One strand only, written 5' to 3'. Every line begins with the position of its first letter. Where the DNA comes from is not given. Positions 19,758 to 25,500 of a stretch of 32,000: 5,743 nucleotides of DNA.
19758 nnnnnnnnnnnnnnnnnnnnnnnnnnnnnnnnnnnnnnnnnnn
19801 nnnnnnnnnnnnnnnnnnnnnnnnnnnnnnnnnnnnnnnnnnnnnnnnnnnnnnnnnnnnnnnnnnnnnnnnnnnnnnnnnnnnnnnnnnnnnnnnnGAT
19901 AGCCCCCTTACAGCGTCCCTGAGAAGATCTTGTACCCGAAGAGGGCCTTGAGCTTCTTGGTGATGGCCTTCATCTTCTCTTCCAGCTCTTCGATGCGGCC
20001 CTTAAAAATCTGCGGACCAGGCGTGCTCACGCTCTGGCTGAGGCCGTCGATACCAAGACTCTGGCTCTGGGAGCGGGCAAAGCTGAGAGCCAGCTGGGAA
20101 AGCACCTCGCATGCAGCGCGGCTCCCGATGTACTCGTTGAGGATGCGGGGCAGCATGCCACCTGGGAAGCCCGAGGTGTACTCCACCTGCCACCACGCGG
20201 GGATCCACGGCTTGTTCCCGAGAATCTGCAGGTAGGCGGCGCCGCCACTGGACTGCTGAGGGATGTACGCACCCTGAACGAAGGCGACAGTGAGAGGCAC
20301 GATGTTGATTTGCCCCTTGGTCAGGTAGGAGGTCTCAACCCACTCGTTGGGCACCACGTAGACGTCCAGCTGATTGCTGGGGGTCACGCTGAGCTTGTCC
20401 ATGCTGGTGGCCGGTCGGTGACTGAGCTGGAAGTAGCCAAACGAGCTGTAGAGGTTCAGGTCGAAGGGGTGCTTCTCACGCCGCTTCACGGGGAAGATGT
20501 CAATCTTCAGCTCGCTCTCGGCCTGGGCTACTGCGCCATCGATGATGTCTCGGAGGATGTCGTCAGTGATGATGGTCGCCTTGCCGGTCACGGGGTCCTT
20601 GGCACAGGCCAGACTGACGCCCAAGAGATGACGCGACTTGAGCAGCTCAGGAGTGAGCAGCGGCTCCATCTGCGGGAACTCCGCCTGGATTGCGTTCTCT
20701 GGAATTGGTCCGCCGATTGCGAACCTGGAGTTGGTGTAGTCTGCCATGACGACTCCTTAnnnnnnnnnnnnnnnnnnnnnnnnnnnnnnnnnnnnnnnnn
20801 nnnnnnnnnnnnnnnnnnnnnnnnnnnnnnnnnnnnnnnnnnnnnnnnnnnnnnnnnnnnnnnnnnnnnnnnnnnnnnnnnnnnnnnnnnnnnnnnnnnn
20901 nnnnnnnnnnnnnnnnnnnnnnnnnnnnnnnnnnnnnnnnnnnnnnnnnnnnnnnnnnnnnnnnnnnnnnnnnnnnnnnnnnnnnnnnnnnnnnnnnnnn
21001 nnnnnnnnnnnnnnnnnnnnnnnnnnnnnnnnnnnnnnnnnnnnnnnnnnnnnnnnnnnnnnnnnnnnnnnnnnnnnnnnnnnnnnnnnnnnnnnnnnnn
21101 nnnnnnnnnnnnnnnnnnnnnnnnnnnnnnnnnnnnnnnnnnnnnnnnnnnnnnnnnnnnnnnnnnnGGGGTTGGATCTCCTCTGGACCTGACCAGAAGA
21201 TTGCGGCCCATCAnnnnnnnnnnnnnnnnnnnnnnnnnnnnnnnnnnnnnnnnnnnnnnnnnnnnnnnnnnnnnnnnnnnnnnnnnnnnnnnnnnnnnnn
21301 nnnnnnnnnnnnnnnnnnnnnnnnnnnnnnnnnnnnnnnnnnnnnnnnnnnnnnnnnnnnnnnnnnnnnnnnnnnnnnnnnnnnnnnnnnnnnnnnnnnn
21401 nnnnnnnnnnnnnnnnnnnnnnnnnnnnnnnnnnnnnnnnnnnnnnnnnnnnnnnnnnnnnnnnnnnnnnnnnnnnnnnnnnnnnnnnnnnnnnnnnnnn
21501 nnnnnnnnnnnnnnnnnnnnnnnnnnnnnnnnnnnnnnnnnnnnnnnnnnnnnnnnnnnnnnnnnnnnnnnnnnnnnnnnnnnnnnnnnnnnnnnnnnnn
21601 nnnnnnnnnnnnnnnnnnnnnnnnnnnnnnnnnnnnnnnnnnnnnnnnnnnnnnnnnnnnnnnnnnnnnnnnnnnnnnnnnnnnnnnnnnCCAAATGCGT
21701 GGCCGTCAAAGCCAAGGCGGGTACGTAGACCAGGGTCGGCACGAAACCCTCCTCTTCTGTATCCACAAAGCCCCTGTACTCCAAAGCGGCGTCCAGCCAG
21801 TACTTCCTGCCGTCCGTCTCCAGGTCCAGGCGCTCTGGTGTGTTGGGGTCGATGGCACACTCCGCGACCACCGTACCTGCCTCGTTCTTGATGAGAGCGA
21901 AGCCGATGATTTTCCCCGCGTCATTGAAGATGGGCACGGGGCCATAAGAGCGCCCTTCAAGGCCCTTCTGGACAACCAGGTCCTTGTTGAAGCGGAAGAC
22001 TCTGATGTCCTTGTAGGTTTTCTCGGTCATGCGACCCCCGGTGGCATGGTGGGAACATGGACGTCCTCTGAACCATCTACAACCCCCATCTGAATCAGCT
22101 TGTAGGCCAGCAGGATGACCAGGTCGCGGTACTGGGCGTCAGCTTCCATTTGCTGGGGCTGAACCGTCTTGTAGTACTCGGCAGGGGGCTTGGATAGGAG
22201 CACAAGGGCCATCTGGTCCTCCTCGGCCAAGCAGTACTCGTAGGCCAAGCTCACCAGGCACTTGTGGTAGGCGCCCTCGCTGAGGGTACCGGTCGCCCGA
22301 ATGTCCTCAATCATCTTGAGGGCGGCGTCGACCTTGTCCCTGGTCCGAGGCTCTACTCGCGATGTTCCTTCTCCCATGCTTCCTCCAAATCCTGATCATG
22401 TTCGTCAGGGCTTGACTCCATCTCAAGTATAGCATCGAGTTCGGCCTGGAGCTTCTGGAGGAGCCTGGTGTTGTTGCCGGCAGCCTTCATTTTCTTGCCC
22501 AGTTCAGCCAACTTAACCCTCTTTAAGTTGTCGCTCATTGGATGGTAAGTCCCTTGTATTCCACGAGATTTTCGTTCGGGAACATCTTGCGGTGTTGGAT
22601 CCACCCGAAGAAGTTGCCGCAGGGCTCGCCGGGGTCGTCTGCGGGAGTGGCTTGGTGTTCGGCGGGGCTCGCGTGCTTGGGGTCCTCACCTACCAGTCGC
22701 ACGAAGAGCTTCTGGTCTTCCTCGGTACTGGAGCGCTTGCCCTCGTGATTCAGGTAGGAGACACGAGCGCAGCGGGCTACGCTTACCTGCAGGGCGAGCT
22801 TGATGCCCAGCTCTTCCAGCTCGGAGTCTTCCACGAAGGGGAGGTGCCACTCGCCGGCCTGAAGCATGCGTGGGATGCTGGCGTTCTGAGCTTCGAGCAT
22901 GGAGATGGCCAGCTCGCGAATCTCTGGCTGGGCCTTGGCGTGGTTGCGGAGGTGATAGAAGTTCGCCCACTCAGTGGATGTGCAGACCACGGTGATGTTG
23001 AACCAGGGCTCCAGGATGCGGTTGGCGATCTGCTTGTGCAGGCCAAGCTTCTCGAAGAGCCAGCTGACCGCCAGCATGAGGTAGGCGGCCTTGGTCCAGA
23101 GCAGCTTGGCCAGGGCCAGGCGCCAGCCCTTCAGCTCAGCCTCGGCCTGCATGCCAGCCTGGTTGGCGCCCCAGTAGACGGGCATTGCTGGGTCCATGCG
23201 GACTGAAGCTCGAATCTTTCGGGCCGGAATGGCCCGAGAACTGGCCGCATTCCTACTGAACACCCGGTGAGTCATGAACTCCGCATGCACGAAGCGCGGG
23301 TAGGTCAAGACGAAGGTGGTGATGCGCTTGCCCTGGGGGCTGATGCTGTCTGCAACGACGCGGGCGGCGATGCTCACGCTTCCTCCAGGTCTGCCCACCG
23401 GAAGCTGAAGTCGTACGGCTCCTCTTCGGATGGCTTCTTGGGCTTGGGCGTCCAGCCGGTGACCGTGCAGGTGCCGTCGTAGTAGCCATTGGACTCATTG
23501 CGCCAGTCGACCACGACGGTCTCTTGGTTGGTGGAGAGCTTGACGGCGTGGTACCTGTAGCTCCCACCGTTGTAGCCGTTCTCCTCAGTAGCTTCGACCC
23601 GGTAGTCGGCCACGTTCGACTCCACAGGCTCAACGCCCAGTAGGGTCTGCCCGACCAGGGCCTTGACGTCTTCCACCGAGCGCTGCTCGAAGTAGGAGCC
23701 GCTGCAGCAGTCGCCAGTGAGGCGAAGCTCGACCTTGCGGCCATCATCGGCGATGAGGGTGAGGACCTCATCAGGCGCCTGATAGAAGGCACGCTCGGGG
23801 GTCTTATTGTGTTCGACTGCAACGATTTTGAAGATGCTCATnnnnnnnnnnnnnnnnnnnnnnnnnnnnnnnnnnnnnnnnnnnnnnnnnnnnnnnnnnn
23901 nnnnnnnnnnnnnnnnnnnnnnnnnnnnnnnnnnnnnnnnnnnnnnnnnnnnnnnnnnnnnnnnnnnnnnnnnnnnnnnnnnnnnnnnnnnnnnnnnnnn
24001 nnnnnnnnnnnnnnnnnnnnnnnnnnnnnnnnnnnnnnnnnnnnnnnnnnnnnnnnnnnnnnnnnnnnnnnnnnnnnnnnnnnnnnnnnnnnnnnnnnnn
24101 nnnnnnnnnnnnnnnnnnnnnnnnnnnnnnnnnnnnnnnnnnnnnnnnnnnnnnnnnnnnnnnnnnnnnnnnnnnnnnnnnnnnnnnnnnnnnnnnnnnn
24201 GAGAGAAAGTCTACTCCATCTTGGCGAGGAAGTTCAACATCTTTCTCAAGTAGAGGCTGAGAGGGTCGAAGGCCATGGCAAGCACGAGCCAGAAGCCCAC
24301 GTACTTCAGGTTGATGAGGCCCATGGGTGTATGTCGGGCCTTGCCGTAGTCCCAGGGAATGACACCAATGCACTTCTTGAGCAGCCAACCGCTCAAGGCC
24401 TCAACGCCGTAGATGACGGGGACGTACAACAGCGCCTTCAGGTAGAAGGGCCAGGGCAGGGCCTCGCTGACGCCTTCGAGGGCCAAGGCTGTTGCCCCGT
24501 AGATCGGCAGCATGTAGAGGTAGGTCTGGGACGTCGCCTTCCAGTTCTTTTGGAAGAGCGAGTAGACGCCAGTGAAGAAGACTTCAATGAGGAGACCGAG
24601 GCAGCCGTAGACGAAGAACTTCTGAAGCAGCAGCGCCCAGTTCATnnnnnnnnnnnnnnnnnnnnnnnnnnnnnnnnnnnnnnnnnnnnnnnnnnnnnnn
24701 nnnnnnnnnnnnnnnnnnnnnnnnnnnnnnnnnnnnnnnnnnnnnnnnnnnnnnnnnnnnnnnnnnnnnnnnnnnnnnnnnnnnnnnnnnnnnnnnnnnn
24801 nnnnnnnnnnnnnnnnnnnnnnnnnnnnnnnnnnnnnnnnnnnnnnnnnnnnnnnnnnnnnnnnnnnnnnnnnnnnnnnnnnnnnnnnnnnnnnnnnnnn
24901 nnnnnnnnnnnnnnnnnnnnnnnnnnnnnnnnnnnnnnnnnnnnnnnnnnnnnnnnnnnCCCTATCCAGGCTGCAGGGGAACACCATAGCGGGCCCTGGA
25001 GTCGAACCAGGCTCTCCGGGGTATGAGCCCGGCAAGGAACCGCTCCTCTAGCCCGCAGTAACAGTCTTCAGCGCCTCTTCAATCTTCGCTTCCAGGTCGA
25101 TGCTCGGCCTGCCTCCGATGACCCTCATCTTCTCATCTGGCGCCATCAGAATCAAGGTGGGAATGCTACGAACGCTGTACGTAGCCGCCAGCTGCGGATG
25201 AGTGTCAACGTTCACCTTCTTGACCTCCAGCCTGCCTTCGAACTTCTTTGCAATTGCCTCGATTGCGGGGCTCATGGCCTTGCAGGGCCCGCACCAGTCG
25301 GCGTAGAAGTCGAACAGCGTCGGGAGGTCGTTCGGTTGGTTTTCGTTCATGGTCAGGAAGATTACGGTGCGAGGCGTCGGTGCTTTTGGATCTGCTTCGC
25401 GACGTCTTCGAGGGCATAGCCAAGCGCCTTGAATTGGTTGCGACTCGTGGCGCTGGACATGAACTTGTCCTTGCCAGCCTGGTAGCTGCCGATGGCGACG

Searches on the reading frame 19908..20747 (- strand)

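Call 11: search_protein_families(library=pfam, proteins=[window:19908-20747:-], max_evalue=0.01)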
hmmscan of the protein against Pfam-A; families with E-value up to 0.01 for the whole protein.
window:19908-20747:- (279 aa): 0 families

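Call 44: search_protein_families(library=phrogs, proteins=[window:19908-20747:-], max_evalue=0.001)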
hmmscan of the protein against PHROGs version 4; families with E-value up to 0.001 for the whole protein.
window:19908-20747:- (279 aa): 2 families
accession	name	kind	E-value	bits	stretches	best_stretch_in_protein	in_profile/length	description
phrog_772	-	tail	1.1e-27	98.2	1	31-273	44-300/305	tail fiber protein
phrog_442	-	connector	0.00014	22.2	1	61-204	104-206/270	head-tail adaptor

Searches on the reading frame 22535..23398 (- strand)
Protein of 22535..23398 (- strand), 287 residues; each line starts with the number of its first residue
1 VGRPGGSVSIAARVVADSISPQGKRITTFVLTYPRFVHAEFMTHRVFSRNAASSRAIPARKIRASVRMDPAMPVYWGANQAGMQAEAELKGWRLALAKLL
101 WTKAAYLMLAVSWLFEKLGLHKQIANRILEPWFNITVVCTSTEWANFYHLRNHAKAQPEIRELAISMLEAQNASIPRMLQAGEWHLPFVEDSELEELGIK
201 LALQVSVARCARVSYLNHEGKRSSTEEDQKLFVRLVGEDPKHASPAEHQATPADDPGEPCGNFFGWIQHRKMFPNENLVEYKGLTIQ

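Call 11: search_protein_families(library=pfam, proteins=[window:22535-23398:-], max_evalue=0.01)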
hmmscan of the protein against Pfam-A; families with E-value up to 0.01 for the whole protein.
window:22535-23398:- (287 aa): 1 family
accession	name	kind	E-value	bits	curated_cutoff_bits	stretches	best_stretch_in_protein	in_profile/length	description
PF02511.20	Thy1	-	3.8e-14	53.3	24.8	1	28-176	60-190/191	Thymidylate synthase complementing protein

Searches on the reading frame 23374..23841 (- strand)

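Call 11: search_protein_families(library=pfam, proteins=[window:23374-23841:-], max_evalue=0.01)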
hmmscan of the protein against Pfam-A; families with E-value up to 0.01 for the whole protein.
window:23374-23841:- (155 aa): 1 family
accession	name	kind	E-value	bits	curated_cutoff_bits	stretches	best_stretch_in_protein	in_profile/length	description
PF24240.1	DUF7448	-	6.7e-16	59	27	1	19-121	12-98/104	Domain of unknown function (DUF7448)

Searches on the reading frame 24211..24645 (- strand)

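Call 89: search_protein_families(library=pfam, proteins=[window:24211-24645:-], max_evalue=0.01)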
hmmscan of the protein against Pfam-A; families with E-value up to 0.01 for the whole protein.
window:24211-24645:- (144 aa): 1 family
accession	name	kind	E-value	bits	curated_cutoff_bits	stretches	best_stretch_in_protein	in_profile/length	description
PF06541.16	ABC_trans_CmpB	-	1.2e-13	51.9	25.9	1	10-126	3-112/151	Putative ABC-transporter type IV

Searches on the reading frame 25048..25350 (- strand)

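Call 89: search_protein_families(library=pfam, proteins=[window:25048-25350:-], max_evalue=0.01)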
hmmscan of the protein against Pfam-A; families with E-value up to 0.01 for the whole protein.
window:25048-25350:- (100 aa): 10 families
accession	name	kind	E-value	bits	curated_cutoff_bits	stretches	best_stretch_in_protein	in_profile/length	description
PF00085.26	Thioredoxin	-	1.6e-22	79.9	23.5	1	8-91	18-102/103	Thioredoxin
PF13098.12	Thioredoxin_2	-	5.4e-07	30.4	27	1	7-86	4-100/104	Thioredoxin-like domain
PF14595.12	Thioredoxin_9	-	7.5e-07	29.5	25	1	17-83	50-119/129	Thioredoxin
PF13728.12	TraF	-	1.5e-06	28.6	23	1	12-78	133-209/224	F plasmid transfer operon protein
PF07689.18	KaiB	-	2.5e-06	27.5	27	1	35-80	24-69/82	KaiB domain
PF00578.27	AhpC-TSA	-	6.1e-06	26.6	26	1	10-74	27-93/124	AhpC/TSA family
PF13905.12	Thioredoxin_8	-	2.8e-05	24.8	27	0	11-49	4-44/94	Thioredoxin-like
PF13192.12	Thioredoxin_3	-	8e-05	23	24.8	1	20-83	10-67/76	Thioredoxin domain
PF05768.20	Glrx-like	-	0.001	19.8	26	1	20-69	10-56/77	Glutaredoxin-like domain (DUF836)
PF09673.15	TrbC_Ftype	-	0.0031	17.9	24.2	1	24-77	37-85/111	Type-F conjugative transfer system pilin assembly protein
